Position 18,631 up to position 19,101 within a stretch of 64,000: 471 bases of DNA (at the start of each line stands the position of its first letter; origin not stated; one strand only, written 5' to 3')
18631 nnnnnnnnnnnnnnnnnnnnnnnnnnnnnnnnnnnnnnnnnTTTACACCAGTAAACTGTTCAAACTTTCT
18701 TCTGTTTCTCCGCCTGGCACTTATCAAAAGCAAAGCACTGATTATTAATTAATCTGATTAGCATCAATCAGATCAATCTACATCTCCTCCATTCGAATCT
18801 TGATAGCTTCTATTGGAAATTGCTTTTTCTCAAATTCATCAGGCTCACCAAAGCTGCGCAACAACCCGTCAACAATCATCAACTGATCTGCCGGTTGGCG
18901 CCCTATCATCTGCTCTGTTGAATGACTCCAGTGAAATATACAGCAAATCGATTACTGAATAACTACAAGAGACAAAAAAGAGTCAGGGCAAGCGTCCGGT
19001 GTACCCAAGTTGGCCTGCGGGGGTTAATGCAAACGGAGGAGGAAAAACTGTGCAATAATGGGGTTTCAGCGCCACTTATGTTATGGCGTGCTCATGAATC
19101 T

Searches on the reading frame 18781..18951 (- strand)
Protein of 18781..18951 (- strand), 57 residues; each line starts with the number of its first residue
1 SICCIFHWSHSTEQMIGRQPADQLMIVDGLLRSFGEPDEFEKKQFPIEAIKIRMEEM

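Call 26: search_protein_families(library=pfam, proteins=[window:18781-18951:-], max_evalue=1)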
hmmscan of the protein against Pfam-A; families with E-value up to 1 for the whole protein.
seq(57 aa): 1 family
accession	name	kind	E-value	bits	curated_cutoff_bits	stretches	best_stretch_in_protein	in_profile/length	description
PF07491.16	PPI_Ypi1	-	0.25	11.5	27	1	2-13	36-47/57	Protein phosphatase inhibitor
